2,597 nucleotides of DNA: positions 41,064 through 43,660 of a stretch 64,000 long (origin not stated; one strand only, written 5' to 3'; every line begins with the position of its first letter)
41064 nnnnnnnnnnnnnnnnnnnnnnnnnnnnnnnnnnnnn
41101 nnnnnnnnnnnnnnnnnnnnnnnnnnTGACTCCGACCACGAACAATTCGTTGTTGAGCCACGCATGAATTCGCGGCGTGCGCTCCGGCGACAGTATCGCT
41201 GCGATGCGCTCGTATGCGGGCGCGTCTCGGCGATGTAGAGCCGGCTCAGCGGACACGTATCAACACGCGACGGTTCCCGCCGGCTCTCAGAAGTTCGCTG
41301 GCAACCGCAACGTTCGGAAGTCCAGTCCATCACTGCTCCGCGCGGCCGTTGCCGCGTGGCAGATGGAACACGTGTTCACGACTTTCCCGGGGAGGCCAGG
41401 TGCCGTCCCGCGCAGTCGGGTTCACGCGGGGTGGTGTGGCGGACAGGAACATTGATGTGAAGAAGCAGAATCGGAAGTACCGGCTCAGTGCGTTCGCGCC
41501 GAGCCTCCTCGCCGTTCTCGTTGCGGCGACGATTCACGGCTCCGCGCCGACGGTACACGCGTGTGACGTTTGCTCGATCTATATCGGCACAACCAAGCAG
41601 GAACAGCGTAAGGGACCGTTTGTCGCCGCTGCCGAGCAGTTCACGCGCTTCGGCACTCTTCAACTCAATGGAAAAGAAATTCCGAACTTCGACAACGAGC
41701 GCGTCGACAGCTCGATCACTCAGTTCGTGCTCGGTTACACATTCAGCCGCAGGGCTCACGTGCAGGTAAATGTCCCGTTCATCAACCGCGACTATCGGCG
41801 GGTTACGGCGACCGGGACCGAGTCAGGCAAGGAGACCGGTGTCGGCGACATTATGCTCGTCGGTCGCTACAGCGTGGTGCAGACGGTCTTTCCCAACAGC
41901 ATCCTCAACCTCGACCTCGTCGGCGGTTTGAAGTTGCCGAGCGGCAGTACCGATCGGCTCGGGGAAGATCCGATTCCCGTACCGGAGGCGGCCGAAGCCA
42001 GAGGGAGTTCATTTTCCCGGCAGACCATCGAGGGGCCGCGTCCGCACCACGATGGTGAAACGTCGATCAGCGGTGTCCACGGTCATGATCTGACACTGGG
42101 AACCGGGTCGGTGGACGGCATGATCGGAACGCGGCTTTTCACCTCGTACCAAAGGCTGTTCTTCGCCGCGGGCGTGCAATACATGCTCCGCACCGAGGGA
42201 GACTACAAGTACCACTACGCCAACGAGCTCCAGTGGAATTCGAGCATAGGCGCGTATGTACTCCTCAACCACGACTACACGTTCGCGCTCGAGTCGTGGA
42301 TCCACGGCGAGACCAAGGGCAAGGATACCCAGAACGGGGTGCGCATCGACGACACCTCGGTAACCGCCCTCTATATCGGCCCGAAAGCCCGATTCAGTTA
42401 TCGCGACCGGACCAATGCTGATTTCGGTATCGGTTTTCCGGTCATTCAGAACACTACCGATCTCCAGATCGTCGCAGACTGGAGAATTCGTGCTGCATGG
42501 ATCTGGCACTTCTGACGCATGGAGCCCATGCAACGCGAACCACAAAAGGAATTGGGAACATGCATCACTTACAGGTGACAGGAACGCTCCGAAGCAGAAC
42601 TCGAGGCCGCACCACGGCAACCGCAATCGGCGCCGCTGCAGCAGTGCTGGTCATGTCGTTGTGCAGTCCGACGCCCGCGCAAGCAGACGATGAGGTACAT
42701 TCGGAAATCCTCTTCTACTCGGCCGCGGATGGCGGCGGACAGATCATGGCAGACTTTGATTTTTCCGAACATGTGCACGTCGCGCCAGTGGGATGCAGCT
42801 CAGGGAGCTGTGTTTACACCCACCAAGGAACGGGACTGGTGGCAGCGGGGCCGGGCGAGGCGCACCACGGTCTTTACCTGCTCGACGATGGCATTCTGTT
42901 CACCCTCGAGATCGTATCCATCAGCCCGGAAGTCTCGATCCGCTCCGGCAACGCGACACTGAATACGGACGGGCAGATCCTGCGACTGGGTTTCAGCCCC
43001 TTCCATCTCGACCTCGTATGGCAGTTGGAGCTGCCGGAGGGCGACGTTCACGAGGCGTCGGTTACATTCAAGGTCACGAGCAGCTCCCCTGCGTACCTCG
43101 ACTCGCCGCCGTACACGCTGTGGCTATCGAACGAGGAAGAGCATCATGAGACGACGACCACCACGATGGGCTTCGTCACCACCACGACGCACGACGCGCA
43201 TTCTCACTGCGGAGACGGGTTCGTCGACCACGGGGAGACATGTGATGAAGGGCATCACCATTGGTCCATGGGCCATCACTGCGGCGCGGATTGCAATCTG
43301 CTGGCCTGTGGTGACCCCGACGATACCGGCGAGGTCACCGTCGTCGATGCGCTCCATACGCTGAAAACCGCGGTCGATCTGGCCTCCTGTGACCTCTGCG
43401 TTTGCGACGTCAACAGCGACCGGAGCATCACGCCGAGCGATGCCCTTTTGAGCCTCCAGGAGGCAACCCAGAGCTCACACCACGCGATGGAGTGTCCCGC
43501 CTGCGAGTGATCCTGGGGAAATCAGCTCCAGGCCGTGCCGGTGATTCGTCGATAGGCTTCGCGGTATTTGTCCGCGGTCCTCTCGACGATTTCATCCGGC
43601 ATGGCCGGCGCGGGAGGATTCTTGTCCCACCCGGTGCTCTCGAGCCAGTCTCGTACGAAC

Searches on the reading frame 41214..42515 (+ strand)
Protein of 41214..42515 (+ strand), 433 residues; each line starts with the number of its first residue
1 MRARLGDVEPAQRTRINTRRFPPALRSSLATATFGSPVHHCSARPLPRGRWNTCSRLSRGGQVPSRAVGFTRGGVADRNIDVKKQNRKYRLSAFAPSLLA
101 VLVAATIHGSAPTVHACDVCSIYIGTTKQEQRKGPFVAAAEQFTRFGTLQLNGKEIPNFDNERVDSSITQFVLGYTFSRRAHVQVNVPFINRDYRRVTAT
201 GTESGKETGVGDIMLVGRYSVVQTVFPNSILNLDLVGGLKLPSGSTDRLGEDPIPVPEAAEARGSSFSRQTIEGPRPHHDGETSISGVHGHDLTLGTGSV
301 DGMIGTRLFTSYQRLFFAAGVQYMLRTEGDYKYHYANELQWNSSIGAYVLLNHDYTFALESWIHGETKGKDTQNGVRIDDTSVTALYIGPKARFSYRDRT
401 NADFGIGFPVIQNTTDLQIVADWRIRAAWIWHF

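Call 3: search_protein_families(library=pfam, proteins=[window:41214-42515:+], max_evalue=1)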
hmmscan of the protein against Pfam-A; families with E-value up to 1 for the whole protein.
window:41214-42515:+ (433 aa): 0 families

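Call 4: search_protein_families(library=ncbifam, proteins=[window:41214-42515:+], max_evalue=1)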
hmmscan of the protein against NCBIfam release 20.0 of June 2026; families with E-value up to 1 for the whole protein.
window:41214-42515:+ (433 aa): 0 families

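Call 42: search_protein_families(library=pfam, proteins=[window:41457-42515:+], max_evalue=0.1)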
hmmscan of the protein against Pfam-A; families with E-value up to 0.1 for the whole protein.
window:41457-42515:+ (352 aa): 0 families

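Call 92: search_solved_structures(query=window:41457-42512:+, max_evalue=1)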
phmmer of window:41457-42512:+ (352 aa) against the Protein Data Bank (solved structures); distinct sequences matched with E-value up to 1: 0.

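Call 121: predict_structure(protein=window:41457-42512:+)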
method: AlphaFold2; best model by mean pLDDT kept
length: 352 residues; sequences in the alignment: 1
mean_pLDDT: 27.8   pTM: 0.19
mean pLDDT of the five models: 27.8, 23.1, 23.0, 22.9, 22.6
residues with pLDDT >= 90: 0; 70-90: 0; 50-70: 0; < 50: 352
segments of 3 or more residues with pLDDT < 50: 1-352
pLDDT, mean of each block of 10 residues (from residue 1): 39 35 26 26 28 27 36 35 30 31 35 31 27 25 24 25 27 28 24 27 23 24 21 22 24 26 25 25 26 28 28 29 30 27 28 27
secondary structure, 60 per line:
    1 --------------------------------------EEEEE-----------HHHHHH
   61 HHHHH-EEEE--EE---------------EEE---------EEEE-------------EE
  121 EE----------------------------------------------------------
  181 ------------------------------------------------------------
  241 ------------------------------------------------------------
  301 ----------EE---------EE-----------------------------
elements in order: E39-43 H55-65 E67-70 E90-92 E102-105 E119-122

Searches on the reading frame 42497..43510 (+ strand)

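Call 3: search_protein_families(library=pfam, proteins=[window:42497-43510:+], max_evalue=1)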
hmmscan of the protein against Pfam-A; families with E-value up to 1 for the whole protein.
window:42497-43510:+ (337 aa): 2 families
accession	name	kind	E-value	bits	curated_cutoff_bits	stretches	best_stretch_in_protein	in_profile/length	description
PF13948.11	DUF4215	-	0.079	13.7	27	1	235-253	18-36/47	Domain of unknown function (DUF4215)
PF00404.24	Dockerin_1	-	0.32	11.7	22.9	0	272-318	2-51/57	Dockerin type I domain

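Call 4: search_protein_families(library=ncbifam, proteins=[window:42497-43510:+], max_evalue=1)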
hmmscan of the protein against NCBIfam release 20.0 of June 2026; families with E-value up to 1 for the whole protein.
window:42497-43510:+ (337 aa): 1 family
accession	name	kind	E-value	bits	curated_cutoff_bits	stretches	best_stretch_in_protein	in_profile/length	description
TIGR02232.1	myxo_disulf_rpt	repeat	0.051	13.4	20.8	1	236-267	2-31/38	cysteine-rich acidic repeat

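Call 42: search_protein_families(library=pfam, proteins=[window:42560-43510:+], max_evalue=0.1)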
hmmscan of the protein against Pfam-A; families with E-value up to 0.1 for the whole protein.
window:42560-43510:+ (316 aa): 1 family
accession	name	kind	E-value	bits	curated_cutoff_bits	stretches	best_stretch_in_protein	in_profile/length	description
PF13948.11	DUF4215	-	0.07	13.9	27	0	214-232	18-36/47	Domain of unknown function (DUF4215)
